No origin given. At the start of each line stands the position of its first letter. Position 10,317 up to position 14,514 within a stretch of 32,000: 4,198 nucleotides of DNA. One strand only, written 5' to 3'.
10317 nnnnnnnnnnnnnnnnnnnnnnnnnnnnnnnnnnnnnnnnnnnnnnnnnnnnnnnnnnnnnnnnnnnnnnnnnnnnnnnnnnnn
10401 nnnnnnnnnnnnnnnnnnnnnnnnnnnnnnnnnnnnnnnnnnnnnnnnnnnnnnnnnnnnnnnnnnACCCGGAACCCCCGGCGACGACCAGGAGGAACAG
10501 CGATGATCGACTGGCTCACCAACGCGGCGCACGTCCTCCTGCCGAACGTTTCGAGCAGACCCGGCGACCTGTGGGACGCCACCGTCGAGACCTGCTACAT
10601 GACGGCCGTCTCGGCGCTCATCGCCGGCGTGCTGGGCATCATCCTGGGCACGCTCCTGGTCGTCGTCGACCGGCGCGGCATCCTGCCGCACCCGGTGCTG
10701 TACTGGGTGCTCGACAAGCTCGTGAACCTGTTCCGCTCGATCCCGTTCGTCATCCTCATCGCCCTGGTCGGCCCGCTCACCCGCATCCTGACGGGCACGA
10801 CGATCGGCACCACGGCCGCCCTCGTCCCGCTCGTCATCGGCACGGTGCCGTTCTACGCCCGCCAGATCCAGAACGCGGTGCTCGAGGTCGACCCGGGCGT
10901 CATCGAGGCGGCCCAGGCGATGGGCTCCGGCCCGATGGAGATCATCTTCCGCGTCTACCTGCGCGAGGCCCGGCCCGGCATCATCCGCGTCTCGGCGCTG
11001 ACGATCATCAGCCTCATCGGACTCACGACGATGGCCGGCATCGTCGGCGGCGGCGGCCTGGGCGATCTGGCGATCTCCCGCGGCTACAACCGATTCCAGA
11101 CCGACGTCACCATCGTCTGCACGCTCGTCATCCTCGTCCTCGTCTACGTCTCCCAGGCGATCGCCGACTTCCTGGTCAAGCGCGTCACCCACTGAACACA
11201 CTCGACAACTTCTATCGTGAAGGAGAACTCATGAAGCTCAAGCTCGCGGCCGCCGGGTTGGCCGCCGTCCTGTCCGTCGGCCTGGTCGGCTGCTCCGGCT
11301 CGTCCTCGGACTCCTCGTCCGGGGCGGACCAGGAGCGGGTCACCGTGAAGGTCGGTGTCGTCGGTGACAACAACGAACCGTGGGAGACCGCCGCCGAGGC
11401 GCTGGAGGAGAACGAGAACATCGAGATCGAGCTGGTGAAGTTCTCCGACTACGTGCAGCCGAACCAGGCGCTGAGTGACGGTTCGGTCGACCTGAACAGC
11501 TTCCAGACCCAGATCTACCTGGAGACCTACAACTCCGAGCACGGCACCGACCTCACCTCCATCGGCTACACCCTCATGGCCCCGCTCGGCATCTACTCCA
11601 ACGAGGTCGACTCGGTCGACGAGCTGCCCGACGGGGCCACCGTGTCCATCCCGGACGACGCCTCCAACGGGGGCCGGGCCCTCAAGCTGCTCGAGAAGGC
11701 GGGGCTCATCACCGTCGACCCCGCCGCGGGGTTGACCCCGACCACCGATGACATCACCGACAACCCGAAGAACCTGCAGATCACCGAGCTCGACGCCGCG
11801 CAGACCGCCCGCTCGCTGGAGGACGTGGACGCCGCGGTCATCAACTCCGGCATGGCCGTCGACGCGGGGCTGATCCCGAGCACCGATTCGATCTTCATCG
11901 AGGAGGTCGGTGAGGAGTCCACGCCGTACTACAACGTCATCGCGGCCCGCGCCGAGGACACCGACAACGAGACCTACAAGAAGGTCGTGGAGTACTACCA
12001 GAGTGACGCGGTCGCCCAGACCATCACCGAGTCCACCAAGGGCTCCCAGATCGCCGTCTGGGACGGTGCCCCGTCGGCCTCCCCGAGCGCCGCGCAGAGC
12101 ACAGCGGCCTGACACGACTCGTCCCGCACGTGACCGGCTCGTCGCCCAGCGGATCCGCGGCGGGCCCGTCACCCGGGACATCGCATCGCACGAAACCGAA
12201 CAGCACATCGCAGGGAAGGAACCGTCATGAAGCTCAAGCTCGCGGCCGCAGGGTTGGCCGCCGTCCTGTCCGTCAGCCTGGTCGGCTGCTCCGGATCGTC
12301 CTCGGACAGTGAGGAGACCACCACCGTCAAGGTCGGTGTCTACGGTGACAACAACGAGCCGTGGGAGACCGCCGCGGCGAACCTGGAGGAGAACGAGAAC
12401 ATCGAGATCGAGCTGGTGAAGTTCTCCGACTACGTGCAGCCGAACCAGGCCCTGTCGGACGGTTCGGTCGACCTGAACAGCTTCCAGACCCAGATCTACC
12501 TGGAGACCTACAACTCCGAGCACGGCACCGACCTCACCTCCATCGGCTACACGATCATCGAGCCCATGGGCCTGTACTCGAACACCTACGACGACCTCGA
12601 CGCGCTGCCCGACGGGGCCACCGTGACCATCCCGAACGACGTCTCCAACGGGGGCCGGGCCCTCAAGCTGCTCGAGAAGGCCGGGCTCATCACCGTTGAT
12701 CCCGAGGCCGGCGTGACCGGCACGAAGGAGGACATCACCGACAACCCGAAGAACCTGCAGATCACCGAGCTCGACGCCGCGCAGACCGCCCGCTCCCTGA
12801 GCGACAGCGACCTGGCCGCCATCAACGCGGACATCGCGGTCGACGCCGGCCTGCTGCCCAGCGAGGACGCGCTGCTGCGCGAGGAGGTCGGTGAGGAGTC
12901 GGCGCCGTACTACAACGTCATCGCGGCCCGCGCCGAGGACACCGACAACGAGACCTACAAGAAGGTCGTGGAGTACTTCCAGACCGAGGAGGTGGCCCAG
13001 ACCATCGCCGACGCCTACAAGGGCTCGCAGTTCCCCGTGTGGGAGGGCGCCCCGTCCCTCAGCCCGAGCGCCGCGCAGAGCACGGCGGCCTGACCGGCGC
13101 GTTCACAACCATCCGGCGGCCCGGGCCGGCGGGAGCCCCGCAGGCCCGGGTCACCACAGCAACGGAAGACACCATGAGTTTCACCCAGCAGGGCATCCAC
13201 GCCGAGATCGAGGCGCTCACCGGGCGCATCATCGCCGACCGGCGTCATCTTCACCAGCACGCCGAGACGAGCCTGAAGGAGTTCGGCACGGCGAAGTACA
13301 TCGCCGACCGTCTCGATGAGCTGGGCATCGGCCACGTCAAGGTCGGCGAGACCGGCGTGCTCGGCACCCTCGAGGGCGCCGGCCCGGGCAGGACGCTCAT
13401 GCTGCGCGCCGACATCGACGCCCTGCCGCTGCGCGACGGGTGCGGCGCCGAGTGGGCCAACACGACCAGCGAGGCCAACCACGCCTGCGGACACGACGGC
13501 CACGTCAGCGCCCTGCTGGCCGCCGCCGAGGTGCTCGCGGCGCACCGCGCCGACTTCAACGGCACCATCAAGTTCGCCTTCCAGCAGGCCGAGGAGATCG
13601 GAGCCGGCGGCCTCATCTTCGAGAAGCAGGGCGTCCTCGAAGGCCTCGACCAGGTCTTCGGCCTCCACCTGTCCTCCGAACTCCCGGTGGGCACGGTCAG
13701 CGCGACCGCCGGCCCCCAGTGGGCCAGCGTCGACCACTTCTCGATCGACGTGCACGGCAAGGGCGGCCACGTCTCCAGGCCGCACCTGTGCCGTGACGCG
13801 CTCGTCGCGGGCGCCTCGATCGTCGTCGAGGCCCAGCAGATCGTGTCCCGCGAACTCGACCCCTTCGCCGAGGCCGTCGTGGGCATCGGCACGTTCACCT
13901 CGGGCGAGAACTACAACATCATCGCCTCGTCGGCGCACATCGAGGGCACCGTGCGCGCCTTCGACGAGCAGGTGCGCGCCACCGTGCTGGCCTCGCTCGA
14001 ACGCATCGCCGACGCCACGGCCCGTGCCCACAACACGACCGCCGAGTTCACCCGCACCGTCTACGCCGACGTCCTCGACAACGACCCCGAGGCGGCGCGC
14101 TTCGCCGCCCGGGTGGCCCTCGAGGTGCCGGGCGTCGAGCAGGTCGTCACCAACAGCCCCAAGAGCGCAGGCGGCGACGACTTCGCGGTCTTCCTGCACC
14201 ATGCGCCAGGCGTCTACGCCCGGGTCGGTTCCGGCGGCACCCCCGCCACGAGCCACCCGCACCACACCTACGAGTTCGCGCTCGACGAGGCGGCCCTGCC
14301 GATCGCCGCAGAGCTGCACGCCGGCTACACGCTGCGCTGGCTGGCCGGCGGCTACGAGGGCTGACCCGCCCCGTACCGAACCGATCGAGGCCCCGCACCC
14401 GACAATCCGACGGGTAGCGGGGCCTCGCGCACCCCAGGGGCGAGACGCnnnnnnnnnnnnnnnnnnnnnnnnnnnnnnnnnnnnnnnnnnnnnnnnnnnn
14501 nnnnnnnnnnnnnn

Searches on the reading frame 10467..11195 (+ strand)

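Call 11: search_protein_families(library=pfam, proteins=[window:10467-11195:+], max_evalue=0.0001)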
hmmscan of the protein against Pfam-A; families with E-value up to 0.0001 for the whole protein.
window:10467-11195:+ (242 aa): 1 family
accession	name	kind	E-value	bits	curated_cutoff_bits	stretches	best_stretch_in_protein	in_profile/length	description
PF00528.27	BPD_transp_1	-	1.1e-20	74.6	26.4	1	56-241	4-183/184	Binding-protein-dependent transport system inner membrane component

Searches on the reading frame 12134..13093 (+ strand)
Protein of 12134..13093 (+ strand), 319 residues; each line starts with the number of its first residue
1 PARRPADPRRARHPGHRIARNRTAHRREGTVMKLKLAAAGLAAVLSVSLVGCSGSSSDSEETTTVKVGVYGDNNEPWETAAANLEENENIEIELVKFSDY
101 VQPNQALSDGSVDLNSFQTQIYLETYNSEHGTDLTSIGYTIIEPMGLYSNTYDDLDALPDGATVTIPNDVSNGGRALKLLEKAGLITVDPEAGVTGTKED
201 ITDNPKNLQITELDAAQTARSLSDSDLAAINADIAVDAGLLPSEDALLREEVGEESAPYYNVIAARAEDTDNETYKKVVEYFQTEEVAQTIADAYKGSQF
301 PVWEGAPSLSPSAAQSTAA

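Call 11: search_protein_families(library=pfam, proteins=[window:12134-13093:+], max_evalue=0.0001)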
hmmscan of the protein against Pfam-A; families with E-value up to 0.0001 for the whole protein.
window:12134-13093:+ (319 aa): 1 family
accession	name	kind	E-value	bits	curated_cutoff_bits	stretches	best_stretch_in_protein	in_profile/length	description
PF03180.19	Lipoprotein_9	-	2.1e-84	282.9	27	1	65-303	1-236/236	NlpA lipoprotein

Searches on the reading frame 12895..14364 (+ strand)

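Call 12: search_protein_families(library=pfam, proteins=[window:12895-14364:+], max_evalue=0.0001)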
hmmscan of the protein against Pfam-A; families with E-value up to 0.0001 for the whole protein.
window:12895-14364:+ (489 aa): 2 families
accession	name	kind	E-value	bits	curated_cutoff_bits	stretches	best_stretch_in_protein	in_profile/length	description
PF01546.33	Peptidase_M20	-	1.6e-29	103.7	24.6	1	169-478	1-203/206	Peptidase family M20/M25/M40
PF07687.19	M20_dimer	-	5.3e-09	36.4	21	1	282-378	9-105/107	Peptidase dimerisation domain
